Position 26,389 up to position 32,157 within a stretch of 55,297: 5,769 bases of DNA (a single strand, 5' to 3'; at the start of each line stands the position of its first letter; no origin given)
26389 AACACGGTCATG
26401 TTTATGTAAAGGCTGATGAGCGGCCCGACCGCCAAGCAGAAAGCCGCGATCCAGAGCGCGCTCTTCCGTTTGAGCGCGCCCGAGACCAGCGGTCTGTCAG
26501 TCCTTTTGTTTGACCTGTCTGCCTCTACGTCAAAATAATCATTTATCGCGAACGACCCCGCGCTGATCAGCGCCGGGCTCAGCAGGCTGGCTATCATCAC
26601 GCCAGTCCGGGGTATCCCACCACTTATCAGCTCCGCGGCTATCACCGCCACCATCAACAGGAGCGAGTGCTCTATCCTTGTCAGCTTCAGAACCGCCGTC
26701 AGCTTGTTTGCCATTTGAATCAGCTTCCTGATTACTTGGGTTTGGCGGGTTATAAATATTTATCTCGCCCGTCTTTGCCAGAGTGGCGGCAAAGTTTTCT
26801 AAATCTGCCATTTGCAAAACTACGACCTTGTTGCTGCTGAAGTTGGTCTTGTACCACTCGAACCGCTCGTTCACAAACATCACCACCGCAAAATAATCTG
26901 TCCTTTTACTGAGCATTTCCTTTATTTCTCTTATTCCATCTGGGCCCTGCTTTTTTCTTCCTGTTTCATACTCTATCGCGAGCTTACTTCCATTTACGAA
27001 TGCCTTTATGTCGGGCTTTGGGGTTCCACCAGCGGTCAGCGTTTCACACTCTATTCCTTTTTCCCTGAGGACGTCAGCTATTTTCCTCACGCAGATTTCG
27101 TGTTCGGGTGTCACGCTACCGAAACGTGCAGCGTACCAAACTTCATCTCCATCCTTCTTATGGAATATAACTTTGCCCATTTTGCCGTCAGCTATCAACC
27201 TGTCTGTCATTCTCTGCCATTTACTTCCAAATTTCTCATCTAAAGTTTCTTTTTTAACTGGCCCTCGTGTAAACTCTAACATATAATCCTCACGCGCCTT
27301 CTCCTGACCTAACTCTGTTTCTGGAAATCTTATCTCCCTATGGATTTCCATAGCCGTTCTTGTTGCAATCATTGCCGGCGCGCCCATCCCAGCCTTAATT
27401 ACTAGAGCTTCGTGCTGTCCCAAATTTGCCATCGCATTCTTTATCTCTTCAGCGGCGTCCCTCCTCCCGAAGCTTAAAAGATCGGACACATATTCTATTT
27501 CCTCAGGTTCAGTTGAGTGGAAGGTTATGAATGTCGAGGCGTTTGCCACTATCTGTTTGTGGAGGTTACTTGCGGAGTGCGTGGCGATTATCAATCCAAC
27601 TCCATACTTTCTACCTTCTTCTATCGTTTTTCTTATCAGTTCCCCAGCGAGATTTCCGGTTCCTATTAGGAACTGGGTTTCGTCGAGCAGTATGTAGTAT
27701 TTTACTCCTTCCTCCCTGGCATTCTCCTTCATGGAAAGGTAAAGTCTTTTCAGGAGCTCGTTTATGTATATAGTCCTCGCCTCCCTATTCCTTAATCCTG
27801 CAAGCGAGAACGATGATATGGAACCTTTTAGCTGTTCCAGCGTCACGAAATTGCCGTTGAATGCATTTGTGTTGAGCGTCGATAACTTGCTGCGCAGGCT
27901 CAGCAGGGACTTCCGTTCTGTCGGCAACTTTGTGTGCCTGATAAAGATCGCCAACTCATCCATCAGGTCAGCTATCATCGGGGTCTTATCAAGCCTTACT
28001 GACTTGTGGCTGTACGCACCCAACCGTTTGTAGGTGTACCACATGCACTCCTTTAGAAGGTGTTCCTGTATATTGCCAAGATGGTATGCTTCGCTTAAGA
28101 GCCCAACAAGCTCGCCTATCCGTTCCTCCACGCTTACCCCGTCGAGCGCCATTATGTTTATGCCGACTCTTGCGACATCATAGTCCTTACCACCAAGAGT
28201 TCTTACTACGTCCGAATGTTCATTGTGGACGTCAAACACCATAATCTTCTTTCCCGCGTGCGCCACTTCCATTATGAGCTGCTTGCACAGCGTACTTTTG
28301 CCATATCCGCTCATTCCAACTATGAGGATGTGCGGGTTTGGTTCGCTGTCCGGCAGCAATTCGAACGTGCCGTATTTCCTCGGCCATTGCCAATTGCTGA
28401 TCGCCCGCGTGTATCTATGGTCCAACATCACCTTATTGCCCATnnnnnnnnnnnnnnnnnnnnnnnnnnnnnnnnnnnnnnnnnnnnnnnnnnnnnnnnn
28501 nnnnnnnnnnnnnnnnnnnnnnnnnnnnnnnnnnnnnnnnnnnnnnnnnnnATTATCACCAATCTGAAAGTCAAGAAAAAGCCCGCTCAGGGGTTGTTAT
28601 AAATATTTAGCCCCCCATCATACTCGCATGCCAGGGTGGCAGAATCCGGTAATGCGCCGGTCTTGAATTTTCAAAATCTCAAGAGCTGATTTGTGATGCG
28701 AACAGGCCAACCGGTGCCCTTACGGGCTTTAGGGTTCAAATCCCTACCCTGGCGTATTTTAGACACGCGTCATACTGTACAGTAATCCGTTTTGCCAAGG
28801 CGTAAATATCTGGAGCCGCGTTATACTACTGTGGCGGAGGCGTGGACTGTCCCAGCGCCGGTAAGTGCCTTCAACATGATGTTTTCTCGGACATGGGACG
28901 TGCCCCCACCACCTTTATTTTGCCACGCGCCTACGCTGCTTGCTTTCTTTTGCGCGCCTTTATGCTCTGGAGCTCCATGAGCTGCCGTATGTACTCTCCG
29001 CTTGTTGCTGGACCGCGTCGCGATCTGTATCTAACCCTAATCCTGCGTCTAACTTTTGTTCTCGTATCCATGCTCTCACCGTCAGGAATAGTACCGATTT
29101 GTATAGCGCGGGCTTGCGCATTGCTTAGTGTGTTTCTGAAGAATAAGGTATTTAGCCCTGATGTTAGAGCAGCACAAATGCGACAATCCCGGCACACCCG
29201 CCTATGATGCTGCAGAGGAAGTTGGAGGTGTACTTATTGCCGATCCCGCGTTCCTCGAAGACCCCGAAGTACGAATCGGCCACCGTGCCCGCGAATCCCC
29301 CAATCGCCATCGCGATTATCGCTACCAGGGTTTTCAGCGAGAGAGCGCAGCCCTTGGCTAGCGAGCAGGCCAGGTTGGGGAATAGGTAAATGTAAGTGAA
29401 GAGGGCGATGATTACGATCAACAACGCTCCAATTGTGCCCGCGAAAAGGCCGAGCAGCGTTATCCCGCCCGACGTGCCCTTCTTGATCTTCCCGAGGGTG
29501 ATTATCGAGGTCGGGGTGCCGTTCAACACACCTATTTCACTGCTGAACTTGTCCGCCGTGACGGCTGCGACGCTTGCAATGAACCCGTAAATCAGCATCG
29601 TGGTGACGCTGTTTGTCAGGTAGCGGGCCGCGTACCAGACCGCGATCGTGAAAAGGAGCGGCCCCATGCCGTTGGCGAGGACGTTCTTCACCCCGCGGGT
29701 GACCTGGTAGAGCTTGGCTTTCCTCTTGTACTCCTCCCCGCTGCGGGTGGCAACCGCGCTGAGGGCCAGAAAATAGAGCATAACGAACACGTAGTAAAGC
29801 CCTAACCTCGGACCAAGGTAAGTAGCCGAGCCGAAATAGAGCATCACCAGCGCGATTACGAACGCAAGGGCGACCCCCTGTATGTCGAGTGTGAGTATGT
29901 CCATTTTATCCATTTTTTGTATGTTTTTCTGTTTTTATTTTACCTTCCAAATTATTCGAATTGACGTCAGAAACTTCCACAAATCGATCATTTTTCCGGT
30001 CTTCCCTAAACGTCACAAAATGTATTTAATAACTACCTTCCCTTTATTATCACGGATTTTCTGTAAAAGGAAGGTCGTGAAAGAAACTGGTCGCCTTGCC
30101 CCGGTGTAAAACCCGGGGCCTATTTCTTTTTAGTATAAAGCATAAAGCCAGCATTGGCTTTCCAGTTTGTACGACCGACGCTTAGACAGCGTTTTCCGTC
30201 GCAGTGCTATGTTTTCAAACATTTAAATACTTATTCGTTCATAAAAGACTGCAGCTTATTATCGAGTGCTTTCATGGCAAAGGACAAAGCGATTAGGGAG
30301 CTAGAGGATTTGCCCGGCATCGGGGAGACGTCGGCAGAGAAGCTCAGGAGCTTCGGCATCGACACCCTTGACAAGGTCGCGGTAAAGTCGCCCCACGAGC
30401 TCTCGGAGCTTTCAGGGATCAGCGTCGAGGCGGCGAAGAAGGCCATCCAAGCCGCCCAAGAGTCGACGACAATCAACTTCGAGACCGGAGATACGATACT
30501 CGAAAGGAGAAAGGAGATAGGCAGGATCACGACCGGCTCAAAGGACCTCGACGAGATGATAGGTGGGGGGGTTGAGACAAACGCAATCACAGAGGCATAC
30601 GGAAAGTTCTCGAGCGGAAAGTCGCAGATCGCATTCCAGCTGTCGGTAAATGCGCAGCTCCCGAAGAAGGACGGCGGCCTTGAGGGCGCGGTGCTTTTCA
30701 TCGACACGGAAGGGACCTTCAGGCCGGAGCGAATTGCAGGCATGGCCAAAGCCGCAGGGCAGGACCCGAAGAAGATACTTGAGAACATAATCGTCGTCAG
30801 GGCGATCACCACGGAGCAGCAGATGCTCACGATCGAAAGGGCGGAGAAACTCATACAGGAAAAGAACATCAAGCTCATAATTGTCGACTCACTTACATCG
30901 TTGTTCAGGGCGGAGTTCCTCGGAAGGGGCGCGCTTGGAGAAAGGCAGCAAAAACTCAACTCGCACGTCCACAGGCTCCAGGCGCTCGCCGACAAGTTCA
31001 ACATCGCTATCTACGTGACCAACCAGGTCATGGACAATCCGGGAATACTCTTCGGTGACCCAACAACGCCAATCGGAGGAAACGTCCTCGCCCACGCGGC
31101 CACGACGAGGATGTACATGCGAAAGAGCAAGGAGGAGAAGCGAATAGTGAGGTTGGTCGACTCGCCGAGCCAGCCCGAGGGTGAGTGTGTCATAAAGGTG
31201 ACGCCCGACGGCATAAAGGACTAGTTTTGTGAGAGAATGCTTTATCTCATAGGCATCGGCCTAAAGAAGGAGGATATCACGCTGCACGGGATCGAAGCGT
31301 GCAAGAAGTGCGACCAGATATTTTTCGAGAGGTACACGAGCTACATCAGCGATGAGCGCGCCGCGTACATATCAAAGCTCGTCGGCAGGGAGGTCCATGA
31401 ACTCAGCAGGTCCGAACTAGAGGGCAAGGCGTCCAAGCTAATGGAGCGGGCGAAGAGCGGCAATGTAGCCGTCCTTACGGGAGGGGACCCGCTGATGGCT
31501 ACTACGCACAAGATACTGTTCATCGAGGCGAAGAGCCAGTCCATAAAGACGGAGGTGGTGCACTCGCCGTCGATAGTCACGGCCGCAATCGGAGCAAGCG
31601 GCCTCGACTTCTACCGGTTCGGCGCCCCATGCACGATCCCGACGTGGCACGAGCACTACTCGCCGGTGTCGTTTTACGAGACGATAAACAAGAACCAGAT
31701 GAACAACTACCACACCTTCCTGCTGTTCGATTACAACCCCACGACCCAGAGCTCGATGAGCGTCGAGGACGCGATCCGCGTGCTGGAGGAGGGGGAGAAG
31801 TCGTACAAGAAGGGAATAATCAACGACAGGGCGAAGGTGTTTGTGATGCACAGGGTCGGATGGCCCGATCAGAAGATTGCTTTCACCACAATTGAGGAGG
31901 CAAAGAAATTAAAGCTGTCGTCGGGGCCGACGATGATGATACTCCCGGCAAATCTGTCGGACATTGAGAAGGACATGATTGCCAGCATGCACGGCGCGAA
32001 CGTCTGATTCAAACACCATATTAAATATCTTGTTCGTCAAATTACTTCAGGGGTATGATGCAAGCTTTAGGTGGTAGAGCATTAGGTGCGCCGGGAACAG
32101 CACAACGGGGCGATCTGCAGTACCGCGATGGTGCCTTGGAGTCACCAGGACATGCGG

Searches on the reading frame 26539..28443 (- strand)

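Call 22: search_protein_families(library=pfam, proteins=[window:26539-28443:-], max_evalue=0.001)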
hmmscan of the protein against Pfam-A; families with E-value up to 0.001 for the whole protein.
window:26539-28443:- (634 aa): 8 families
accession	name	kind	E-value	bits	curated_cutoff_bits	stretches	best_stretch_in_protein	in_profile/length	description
PF01935.23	DUF87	-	7.1e-12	46.3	23.2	1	37-233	24-219/220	Helicase HerA, central domain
PF12846.13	AAA_10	-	5.9e-09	35.9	27.5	1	35-101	20-81/362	AAA-like domain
PF10412.15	TrwB_AAD_bind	-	6.5e-07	29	20.5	0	34-73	13-52/387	Type IV secretion-system coupling protein DNA-binding domain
PF13173.12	AAA_14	-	3e-05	24.5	27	0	37-77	3-42/129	AAA domain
PF01637.24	ATPase_2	-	8.3e-05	22.9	33.2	0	32-296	16-162/225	ATPase domain predominantly from Archaea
PF13401.12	AAA_22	-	0.00018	22.3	27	0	38-74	7-43/130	AAA domain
PF20720.3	nSTAND3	-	0.00027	21.1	27.2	1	36-76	17-57/155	Novel STAND NTPase 3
PF25199.1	nSTAND_NTPase5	-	0.00062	20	34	0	32-76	37-82/145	Novel STAND NTPase 5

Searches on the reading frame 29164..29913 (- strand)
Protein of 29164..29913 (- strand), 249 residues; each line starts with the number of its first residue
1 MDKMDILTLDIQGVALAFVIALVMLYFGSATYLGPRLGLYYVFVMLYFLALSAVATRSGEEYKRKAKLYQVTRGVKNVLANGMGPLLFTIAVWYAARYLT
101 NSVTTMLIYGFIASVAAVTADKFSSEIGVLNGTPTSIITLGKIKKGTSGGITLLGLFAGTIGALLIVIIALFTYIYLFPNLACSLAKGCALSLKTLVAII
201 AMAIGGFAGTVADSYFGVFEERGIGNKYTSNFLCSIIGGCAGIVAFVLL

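Call 22: search_protein_families(library=pfam, proteins=[window:29164-29913:-], max_evalue=0.001)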
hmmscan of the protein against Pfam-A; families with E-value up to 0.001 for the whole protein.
window:29164-29913:- (249 aa): 1 family
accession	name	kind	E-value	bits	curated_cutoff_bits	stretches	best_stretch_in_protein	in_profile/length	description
PF01940.21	DUF92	-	3.2e-37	128.7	27.5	1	8-222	15-210/251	Integral membrane protein DUF92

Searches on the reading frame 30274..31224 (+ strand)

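Call 16: search_protein_families(library=pfam, proteins=[window:30274-31224:+], max_evalue=0.001)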
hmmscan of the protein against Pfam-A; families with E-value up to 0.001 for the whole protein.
window:30274-31224:+ (316 aa): 8 families
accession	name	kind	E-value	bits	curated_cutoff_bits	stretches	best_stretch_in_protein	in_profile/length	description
PF08423.17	Rad51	-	4.7e-87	291.7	22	1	78-316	1-243/244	Rad51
PF00154.27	RecA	-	9e-21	74.9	27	1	77-290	25-226/262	recA bacterial DNA recombination protein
PF14520.12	HHH_5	-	5.9e-10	39.9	27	1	8-63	2-57/57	Helix-hairpin-helix domain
PF06745.19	ATPase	-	4.3e-06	26.7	26.6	1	86-213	2-134/231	KaiC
PF13481.12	AAA_25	-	5.7e-06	26.5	27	1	91-245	21-183/195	AAA domain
PF03796.21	DnaB_C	-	1.2e-05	25.3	27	0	182-252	112-178/255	DnaB-like helicase C terminal domain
PF11731.14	Cdd1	-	1.9e-05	25.2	25.5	1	4-44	2-42/86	Pathogenicity locus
PF00633.29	HHH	-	9.4e-05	22.5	24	0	9-27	12-30/30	Helix-hairpin-helix motif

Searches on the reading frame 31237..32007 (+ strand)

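Call 16: search_protein_families(library=pfam, proteins=[window:31237-32007:+], max_evalue=0.001)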
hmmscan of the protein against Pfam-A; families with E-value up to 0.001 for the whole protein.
window:31237-32007:+ (256 aa): 1 family
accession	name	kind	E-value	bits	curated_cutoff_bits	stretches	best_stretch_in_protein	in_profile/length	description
PF00590.25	TP_methylase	-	8e-22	78.7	27.8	1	1-222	1-211/212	Tetrapyrrole (Corrin/Porphyrin) Methylases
